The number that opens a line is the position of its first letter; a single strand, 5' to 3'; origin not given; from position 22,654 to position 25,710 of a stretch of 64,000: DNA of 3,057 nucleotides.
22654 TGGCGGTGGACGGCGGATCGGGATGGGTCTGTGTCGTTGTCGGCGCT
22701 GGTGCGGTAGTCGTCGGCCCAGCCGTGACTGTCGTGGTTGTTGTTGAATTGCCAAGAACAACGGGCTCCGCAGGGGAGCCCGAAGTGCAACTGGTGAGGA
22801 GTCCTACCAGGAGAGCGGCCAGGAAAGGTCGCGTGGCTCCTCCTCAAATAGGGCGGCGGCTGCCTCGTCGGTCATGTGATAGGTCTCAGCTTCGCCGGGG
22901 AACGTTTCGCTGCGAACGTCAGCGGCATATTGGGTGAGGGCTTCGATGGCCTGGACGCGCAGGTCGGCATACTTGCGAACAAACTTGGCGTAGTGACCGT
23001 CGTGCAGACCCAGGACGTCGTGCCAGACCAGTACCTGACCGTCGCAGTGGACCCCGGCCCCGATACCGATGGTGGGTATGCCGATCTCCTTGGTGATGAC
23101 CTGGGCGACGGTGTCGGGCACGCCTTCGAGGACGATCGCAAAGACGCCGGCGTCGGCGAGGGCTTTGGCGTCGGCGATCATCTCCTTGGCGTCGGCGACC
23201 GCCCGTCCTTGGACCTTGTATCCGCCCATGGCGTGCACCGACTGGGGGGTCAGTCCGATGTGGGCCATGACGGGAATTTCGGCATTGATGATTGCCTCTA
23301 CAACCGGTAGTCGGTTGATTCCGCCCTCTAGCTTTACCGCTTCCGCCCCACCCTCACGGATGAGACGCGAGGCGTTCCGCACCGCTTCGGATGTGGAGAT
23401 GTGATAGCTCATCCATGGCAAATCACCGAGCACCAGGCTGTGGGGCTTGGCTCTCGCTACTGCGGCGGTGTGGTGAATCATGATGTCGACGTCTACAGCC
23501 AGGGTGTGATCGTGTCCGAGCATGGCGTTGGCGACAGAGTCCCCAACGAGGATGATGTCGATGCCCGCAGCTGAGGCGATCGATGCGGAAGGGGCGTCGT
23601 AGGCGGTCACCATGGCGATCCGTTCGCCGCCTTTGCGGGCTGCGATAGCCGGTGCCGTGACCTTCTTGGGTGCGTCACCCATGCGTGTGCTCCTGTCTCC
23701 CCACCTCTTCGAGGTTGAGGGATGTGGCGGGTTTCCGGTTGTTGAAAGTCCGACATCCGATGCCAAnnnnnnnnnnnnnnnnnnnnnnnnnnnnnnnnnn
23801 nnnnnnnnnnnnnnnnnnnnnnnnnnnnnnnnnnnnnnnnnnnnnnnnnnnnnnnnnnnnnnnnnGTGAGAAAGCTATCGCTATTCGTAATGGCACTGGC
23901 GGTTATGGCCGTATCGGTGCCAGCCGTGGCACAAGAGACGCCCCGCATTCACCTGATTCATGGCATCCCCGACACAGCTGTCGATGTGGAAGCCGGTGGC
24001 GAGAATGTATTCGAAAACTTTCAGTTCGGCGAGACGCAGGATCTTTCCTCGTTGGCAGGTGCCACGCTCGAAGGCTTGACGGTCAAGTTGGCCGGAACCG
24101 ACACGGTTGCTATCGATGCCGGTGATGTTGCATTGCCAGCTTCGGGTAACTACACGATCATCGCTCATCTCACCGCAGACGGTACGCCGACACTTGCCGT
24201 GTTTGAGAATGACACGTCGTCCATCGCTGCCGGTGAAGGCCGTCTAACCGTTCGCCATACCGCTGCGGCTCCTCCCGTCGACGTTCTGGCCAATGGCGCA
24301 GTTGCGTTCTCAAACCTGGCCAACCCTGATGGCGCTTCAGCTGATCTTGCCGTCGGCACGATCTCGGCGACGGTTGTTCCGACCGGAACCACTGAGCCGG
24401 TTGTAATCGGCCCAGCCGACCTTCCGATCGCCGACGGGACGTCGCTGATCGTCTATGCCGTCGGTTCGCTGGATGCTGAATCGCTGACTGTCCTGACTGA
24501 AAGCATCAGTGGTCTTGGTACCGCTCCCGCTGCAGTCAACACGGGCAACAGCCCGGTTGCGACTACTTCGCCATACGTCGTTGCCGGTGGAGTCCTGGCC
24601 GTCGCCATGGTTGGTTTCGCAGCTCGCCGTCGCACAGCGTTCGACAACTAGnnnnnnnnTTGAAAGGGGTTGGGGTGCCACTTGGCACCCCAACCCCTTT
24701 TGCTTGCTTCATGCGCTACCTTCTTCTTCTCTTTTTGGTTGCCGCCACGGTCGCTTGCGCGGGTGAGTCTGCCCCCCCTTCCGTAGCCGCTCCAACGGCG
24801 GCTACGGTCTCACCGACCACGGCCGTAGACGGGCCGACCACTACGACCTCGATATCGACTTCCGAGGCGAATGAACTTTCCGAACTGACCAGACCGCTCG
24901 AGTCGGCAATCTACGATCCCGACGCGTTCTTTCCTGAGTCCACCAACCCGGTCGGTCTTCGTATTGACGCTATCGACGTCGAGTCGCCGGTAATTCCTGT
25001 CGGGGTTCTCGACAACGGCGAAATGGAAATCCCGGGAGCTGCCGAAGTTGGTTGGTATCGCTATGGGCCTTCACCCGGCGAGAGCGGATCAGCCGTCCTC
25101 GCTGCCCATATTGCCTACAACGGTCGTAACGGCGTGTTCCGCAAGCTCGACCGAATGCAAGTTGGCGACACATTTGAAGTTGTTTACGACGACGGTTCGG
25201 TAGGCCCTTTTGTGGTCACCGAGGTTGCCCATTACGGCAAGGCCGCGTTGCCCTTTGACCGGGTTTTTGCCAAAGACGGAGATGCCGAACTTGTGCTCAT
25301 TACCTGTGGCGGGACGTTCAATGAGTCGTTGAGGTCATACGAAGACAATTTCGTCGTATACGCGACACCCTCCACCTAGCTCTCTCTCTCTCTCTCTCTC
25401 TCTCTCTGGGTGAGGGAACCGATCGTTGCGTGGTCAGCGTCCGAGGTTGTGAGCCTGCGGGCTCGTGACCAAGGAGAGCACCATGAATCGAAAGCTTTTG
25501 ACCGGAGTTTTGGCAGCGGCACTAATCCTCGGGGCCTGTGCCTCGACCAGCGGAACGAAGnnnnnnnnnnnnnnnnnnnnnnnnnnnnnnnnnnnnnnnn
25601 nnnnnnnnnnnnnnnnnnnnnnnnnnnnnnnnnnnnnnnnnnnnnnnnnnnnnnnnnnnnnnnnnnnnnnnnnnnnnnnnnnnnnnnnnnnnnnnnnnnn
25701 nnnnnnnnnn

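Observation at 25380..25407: Uninterrupted (CT)14 dinucleotide microsatellite in the promoter/5' region of the VWA lipoprotein gene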

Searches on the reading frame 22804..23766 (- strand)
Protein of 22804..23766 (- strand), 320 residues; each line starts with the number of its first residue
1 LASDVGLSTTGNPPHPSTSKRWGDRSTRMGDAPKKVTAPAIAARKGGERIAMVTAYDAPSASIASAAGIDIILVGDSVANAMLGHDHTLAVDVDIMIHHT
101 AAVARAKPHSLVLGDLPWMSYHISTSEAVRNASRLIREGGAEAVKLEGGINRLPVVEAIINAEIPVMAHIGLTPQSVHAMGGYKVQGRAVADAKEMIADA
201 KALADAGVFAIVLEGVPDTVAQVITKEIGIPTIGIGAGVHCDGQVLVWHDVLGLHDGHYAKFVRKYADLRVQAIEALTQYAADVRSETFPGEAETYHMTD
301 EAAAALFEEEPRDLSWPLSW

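Call 7: search_protein_families(library=pfam, proteins=[window:22804-23766:-])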
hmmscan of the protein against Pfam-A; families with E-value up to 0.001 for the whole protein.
window:22804-23766:- (320 aa): 2 families
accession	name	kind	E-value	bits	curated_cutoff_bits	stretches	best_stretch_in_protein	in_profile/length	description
PF02548.21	Pantoate_transf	-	5.1e-107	357.5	28.7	1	36-291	2-258/259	Ketopantoate hydroxymethyltransferase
PF13714.12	PEP_mutase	-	0.00031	20.9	31.5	0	45-149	6-107/240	Phosphoenolpyruvate phosphomutase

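Call 8: search_protein_families(library=ncbifam, proteins=[window:22804-23766:-])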
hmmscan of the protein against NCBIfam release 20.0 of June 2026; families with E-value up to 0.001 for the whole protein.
window:22804-23766:- (320 aa): 2 families
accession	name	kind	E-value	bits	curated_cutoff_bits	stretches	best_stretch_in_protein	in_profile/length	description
NF001452.0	PRK00311.1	subfamily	4e-108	360.8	272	1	35-296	4-266/267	3-methyl-2-oxobutanoate hydroxymethyltransferase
TIGR00222.1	panB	equivalog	8.3e-93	310.7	207.55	1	36-297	4-264/264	3-methyl-2-oxobutanoate hydroxymethyltransferase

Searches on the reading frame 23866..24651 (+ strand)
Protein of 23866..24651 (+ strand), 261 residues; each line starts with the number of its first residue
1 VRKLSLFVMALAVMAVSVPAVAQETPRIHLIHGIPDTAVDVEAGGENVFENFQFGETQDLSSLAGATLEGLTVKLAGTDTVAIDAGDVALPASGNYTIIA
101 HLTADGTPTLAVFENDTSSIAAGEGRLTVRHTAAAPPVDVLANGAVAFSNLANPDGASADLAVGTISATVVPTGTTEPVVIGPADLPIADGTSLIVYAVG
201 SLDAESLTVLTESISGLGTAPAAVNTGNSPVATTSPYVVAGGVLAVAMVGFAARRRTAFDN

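Call 7: search_protein_families(library=pfam, proteins=[window:23866-24651:+])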
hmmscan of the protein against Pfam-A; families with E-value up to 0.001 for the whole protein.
window:23866-24651:+ (261 aa): 1 family
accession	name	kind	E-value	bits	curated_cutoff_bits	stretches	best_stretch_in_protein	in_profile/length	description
PF14344.12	DUF4397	-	1.7e-23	83.9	30.6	2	27-140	2-118/119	Domain of unknown function (DUF4397)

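Call 8: search_protein_families(library=ncbifam, proteins=[window:23866-24651:+])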
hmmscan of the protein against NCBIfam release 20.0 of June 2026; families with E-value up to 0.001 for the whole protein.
window:23866-24651:+ (261 aa): 0 families

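Call 48: find_encoding_contigs(protein=window:23866-24651:+, flank=2500, max_places=10)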
Protein window:23866-24651:+ (261 aa): no gene with exactly this product is on record in the collection.

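Call 50: find_encoding_contigs(protein=window:23866-24648:+, flank=2500, max_places=10)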
Protein seq(261 aa) (261 aa): no gene with exactly this product is on record in the collection.

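Call 72: search_protein_families(library=ncbifam, proteins=[window:23866-24651:+], max_evalue=0.01)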
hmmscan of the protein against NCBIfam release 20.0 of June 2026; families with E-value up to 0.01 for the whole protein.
window:23866-24651:+ (261 aa): 0 families

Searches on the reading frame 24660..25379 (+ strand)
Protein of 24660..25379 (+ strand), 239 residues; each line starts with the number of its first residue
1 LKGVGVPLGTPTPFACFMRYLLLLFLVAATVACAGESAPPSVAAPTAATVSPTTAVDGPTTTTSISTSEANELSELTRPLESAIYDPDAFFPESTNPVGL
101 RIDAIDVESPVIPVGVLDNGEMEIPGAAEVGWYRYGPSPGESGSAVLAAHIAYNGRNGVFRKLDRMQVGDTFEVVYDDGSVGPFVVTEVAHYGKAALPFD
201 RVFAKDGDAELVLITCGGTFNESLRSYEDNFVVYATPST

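Call 7: search_protein_families(library=pfam, proteins=[window:24660-25379:+])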
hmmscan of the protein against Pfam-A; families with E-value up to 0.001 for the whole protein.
window:24660-25379:+ (239 aa): 1 family
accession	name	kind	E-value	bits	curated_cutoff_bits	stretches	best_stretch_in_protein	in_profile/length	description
PF04203.18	Sortase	-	9.4e-21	74.3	26.6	1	100-237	1-124/125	Sortase domain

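Call 8: search_protein_families(library=ncbifam, proteins=[window:24660-25379:+])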
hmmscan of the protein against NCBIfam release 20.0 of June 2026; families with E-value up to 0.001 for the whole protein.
window:24660-25379:+ (239 aa): 5 families
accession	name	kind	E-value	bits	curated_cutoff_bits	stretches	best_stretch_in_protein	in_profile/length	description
NF033748.1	class_F_sortase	subfamily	1.3e-42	145.1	166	1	94-236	8-153/155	class F sortase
TIGR01076.1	sortase_fam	subfamily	1.9e-06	27.7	39.35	1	101-217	4-112/136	sortase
NF058671.1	sortase_SrtD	exception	4.1e-05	23.3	140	1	127-180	88-136/187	class D sortase, LPxTATN-specific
NF033746.1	class_D_sortase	subfamily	0.00015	21.6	165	1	128-216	35-114/135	class D sortase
TIGR03784.1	marine_sortase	equivalog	0.00078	19.1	158.25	0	136-233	84-172/174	class GN sortase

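Call 32: find_homologous_proteins(query=window:24711-25379:+, max_evalue=1e-30)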
Query window:24711-25379:+ (222 aa): 853 proteins with E <= 1e-30 among 2446 candidates; the best 120 are listed.
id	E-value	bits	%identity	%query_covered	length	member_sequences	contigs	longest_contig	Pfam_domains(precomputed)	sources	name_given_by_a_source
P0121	3.7e-141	486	100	100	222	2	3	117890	PF04203.19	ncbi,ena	-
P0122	2.7e-124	431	89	100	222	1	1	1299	PF04203.19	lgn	-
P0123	3.7e-114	398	84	100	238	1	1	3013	PF04203.19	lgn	-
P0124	1.3e-105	370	75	98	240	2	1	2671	PF04203.19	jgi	-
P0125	2.1e-83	297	63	100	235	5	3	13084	PF04203.19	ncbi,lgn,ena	-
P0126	3.2e-82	293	64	100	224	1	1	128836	PF04203.19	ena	-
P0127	6.5e-81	289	61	100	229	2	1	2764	PF04203.19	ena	-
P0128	1.2e-80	288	70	80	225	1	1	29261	PF04203.19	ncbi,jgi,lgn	-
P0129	2.0e-80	288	62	100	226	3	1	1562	PF04203.19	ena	-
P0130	1.0e-79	285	60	100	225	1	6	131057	PF04203.19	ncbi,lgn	-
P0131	1.3e-78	282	61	100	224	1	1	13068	PF04203.19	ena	-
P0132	1.8e-78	281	64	90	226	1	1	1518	PF04203.19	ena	-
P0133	1.3e-77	278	68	79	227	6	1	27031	PF04203.19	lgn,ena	-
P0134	1.1e-76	275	68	81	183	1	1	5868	PF04203.19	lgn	-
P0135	1.8e-75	271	71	75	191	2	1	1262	PF04203.19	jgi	-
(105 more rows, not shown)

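Call 33: find_encoding_contigs(protein=P0121, flank=3000, max_places=10)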
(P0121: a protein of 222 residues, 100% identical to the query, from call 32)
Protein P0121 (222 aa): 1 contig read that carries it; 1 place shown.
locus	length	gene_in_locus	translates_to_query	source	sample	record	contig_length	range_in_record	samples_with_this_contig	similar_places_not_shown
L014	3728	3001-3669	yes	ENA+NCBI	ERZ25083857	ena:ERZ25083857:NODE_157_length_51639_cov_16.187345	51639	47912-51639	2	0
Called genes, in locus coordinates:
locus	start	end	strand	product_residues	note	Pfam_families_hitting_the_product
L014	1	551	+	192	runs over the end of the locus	PF04337:DUF480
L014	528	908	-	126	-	PF02643:DUF192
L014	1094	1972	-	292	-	PF02548:Pantoate_transf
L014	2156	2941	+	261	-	PF14344:DUF4397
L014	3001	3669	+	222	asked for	PF04203:Sortase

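Call 34: find_encoding_contigs(protein=P0122, flank=3000, max_places=6)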
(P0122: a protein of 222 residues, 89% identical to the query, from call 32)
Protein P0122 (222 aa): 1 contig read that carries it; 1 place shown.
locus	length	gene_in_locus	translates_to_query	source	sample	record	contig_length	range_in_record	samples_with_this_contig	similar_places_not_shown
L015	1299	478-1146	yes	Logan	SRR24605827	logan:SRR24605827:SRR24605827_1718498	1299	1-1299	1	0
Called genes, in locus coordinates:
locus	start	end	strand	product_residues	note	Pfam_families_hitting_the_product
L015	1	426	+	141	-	?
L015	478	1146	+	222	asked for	PF04203:Sortase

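Call 35: find_encoding_contigs(protein=P0123, flank=3000, max_places=6)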
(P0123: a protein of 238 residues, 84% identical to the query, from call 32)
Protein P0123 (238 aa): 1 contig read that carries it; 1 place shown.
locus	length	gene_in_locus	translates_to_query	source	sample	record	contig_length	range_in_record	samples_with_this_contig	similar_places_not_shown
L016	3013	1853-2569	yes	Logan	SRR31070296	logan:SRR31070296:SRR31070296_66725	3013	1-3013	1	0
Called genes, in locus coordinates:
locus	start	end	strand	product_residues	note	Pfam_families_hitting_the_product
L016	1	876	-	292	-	?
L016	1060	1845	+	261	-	PF14344:DUF4397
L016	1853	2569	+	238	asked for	PF04203:Sortase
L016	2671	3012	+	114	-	?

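Call 36: find_encoding_contigs(protein=P0124, flank=3000, max_places=6)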
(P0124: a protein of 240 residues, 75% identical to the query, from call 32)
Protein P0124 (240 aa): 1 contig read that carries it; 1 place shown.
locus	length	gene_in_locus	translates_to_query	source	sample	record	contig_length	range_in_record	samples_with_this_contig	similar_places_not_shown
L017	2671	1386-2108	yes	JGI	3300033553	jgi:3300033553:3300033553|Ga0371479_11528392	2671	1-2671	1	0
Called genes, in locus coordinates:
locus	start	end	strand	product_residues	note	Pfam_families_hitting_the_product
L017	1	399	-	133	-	?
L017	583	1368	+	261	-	PF14344:DUF4397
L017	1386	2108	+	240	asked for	PF04203:Sortase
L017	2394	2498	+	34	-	-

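Call 73: list_cluster_members(proteins=[P0121, P0001, P0123])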
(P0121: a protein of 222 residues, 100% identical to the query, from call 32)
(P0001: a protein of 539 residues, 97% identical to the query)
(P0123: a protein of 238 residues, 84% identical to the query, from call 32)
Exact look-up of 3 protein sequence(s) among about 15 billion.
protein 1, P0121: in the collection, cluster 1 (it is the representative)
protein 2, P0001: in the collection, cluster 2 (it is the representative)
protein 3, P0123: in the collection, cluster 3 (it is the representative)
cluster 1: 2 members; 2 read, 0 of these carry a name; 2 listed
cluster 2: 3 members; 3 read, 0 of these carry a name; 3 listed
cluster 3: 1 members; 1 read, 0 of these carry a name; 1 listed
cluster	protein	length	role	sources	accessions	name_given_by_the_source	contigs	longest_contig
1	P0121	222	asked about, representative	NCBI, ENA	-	-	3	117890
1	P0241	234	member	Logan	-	-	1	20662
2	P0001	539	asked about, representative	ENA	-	-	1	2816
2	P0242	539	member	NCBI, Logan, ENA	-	-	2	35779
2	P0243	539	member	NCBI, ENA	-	-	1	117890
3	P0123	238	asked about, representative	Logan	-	-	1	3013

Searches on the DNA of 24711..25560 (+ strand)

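Call 52: search_rna_families(source=window, start=25300, end=25560, threshold=evalue, max_evalue=10)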
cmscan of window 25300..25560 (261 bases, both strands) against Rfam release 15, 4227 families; matches with E-value up to 10: 2.
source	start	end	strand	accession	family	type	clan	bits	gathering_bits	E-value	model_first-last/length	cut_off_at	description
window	25379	25431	+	RF01903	mir-500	Gene; miRNA;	-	12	78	6.2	1-84/84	no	mir-500 microRNA precursor family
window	25306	25325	+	RF02922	RAGATH-32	Cis-reg;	-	10.5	41.8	5.5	1-78/78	no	RAGATH-32 RNA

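Call 80: search_rna_families(source=L017, start=2060, end=2360, threshold=evalue, max_evalue=1)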
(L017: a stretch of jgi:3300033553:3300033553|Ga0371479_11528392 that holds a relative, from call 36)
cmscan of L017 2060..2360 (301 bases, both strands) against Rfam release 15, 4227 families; matches with E-value up to 1: 0.
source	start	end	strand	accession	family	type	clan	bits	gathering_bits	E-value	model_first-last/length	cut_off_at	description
